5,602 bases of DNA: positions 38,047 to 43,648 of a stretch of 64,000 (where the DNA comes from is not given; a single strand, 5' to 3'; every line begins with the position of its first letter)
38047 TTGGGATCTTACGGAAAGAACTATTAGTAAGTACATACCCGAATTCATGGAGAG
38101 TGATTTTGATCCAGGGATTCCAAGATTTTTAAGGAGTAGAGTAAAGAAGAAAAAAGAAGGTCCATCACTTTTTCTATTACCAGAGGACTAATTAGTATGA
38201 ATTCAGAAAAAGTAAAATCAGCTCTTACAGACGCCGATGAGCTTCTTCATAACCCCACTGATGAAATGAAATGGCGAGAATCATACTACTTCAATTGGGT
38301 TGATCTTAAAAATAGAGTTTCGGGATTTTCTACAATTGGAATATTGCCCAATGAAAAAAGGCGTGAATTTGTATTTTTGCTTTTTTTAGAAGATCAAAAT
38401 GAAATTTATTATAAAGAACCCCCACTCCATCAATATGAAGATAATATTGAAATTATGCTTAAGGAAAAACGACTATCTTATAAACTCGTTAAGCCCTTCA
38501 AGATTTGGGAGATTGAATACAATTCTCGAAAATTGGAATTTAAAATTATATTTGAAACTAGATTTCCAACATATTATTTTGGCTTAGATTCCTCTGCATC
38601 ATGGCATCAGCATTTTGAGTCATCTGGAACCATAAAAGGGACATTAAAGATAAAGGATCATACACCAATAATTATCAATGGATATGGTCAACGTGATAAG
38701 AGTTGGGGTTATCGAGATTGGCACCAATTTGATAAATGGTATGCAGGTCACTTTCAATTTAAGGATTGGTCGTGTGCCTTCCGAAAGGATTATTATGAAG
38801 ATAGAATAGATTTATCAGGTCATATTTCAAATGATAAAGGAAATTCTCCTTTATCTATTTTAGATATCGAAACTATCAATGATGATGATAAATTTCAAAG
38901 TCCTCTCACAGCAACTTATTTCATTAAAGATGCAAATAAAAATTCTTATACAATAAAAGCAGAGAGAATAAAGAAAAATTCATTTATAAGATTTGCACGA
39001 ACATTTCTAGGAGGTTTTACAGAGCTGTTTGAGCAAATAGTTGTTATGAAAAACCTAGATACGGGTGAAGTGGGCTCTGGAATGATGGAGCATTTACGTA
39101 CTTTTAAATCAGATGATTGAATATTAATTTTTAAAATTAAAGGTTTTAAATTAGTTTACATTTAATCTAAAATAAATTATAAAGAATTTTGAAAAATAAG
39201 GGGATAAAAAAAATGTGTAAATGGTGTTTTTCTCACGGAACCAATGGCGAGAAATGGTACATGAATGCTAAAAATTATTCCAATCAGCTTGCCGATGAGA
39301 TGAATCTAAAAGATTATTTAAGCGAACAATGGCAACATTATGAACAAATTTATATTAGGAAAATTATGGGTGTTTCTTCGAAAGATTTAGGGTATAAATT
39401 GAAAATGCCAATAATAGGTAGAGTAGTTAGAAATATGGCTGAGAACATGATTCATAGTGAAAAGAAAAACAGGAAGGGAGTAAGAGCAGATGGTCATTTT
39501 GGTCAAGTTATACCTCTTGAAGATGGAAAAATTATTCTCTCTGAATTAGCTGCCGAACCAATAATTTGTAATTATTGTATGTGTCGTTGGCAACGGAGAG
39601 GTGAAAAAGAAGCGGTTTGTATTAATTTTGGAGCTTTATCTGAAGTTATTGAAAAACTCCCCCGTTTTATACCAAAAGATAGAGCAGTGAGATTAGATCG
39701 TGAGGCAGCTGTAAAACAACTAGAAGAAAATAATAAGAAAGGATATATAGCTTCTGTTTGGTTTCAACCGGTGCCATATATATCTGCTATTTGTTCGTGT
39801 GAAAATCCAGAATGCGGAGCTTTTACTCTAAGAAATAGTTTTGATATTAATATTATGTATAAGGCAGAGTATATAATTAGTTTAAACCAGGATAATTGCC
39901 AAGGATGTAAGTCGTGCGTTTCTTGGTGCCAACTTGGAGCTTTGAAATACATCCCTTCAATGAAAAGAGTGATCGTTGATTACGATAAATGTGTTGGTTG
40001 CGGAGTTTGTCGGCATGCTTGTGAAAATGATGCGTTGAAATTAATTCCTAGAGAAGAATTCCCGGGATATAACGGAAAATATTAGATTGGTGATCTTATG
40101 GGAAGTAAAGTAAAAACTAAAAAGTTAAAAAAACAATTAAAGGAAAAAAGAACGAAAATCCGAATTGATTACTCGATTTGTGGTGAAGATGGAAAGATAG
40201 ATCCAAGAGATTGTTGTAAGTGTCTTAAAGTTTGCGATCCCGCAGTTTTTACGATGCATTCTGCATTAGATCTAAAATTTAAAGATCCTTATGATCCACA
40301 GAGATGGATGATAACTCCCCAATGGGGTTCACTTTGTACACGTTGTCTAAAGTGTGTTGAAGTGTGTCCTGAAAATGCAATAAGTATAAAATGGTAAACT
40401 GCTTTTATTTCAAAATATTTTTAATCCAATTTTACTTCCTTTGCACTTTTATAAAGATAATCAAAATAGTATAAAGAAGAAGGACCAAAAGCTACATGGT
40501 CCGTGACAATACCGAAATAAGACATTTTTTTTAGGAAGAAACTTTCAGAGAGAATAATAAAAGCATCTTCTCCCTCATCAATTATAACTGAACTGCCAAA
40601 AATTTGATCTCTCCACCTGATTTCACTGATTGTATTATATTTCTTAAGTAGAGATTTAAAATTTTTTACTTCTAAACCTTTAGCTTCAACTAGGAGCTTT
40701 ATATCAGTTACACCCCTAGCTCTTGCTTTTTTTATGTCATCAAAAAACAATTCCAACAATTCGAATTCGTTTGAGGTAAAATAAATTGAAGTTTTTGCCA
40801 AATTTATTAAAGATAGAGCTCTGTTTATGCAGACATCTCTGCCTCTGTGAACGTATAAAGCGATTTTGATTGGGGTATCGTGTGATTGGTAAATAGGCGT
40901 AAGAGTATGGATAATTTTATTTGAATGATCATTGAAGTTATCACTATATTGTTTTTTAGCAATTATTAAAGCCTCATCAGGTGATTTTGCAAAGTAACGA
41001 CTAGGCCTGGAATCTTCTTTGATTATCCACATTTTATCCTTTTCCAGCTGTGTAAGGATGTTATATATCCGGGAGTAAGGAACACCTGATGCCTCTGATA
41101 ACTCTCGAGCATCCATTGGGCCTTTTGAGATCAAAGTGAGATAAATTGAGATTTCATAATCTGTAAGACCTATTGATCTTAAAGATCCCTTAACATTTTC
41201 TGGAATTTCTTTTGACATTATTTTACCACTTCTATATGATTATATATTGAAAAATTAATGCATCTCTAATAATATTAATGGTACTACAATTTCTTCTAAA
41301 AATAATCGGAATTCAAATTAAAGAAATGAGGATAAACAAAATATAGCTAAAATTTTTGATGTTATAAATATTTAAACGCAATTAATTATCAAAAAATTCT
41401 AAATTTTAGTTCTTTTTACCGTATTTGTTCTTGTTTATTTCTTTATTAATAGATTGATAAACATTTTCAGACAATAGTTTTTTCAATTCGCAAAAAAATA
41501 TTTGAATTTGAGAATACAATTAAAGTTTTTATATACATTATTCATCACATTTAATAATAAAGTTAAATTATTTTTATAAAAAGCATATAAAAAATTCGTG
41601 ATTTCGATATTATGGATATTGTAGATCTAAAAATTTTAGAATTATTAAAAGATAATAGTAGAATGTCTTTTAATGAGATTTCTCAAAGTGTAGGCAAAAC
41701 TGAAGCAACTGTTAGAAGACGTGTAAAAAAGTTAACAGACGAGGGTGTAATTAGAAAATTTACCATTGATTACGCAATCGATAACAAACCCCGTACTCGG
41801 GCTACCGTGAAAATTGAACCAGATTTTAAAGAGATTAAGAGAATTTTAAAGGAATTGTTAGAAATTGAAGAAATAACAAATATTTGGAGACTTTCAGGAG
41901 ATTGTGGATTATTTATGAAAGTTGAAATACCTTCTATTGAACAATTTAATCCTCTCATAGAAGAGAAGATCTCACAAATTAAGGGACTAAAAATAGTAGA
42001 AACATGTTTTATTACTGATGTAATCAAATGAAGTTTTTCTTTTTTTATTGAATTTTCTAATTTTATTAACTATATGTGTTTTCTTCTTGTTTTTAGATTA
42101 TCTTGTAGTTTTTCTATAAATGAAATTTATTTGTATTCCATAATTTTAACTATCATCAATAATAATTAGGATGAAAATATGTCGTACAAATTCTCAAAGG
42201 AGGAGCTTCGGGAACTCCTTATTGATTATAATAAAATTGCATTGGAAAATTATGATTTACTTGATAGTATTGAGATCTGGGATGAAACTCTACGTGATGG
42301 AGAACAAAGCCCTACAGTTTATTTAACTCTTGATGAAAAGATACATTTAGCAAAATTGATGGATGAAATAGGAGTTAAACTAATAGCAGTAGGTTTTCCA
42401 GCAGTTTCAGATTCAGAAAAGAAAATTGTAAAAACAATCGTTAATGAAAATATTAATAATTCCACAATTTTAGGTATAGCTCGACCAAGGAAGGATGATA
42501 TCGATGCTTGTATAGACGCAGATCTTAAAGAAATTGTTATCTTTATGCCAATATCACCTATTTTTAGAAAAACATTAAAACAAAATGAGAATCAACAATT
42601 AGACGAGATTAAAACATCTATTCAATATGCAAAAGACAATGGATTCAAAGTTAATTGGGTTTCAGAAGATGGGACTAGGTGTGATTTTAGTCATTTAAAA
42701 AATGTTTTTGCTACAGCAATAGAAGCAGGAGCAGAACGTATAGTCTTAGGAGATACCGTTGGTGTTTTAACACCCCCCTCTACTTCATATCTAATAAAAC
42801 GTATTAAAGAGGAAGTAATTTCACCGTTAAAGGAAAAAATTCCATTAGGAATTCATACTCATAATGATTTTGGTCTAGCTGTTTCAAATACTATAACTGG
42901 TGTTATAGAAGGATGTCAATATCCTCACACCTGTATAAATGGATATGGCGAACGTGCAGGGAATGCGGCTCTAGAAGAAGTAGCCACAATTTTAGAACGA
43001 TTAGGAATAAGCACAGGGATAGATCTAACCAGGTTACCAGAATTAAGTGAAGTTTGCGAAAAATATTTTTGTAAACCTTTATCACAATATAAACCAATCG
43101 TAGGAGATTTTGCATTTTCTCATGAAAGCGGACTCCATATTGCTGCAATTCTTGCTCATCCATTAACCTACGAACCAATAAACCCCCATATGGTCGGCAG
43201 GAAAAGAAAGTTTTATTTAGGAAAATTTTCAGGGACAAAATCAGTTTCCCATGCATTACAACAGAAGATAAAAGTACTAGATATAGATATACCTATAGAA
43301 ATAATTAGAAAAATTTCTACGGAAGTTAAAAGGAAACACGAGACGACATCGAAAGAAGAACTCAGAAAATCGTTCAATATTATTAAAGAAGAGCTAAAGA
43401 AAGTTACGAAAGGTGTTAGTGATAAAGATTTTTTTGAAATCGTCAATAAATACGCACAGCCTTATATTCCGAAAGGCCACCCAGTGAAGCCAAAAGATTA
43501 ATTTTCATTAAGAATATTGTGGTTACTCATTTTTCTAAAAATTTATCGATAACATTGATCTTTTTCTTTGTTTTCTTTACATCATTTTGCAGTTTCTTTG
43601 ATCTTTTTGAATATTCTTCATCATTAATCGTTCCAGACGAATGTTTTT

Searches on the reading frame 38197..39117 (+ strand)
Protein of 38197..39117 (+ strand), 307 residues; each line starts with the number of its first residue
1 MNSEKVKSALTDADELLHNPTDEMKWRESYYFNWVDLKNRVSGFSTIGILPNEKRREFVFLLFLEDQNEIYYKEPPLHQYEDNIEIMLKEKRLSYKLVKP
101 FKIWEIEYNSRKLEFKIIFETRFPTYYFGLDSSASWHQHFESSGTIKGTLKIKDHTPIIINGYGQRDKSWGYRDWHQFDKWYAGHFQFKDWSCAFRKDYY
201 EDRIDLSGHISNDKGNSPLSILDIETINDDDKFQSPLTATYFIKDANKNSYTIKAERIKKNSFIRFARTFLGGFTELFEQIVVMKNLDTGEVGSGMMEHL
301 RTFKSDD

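Call 20: search_protein_families(library=pfam, proteins=[window:38197-39117:+], max_evalue=0.001)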
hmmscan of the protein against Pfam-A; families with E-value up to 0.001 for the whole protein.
window:38197-39117:+ (307 aa): 1 family
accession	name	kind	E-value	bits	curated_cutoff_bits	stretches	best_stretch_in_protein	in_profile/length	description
PF23213.1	DUF7065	-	5.6e-15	56.3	27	1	10-173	13-183/183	Domain of unknown function (DUF7065)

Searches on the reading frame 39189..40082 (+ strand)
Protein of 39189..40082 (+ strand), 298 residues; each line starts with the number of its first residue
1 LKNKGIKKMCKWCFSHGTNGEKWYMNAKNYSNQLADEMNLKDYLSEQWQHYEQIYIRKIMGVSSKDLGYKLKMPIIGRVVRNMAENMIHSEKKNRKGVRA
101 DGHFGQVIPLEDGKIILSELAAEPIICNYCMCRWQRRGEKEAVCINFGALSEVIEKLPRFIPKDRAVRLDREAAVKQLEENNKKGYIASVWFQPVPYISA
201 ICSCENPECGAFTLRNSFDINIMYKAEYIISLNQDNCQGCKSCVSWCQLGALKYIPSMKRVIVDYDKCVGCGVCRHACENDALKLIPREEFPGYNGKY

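Call 21: search_protein_families(library=pfam, proteins=[window:39189-40082:+], max_evalue=0.001)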
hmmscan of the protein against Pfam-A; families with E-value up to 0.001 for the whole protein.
window:39189-40082:+ (298 aa): 7 families
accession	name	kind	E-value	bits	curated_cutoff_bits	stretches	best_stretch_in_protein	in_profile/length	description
PF12797.12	Fer4_2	-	3.1e-09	36.6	24.5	1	260-278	2-20/22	4Fe-4S binding domain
PF00037.32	Fer4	-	6.3e-08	32.6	21.1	1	261-284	1-24/24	4Fe-4S binding domain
PF13187.11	Fer4_9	-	1.8e-06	28.3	27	1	236-282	1-51/52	4Fe-4S dicluster domain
PF13237.11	Fer4_10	-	4.2e-06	27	25.5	1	230-278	2-52/53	4Fe-4S dicluster domain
PF12838.12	Fer4_7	-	7.8e-06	26.7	27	1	236-281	1-51/52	4Fe-4S dicluster domain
PF14697.11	Fer4_21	-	2.6e-05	24.7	35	0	263-286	3-26/59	4Fe-4S dicluster domain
PF12800.12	Fer4_4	-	0.00074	20.1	24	0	266-279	2-15/17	4Fe-4S binding domain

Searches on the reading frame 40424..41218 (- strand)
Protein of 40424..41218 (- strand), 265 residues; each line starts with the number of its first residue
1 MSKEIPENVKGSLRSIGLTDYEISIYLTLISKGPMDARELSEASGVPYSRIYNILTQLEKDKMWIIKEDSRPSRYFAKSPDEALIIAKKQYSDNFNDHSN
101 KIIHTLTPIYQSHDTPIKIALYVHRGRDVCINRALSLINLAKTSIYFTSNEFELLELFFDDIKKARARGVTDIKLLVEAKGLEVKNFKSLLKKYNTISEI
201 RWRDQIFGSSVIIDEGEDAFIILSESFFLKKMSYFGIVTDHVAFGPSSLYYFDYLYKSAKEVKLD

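Call 21: search_protein_families(library=pfam, proteins=[window:40424-41218:-], max_evalue=0.001)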
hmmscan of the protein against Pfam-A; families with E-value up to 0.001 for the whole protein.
window:40424-41218:- (265 aa): 2 families
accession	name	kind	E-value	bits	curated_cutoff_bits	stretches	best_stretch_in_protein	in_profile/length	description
PF01978.25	TrmB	-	1.1e-18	67.3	25.6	1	13-80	1-67/68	Sugar-specific transcriptional regulator TrmB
PF11495.14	Regulator_TrmB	-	1.1e-07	31.8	22.2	1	121-263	2-136/233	Archaeal transcriptional regulator TrmB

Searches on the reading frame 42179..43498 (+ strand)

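Call 21: search_protein_families(library=pfam, proteins=[window:42179-43498:+], max_evalue=0.001)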
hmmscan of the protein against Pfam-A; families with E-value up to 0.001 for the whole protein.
window:42179-43498:+ (440 aa): 3 families
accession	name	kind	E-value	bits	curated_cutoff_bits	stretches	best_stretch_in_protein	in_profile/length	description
PF00682.25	HMGL-like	-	1e-68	232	29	1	31-292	2-259/260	HMGL-like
PF22617.1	HCS_D2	-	7.5e-18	65.1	27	1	307-387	1-78/82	Homocitrate synthase post-HMGL domain-like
PF04218.19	CENP-B_N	-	0.00078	19.5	21.2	0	383-411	16-44/53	CENP-B N-terminal DNA-binding domain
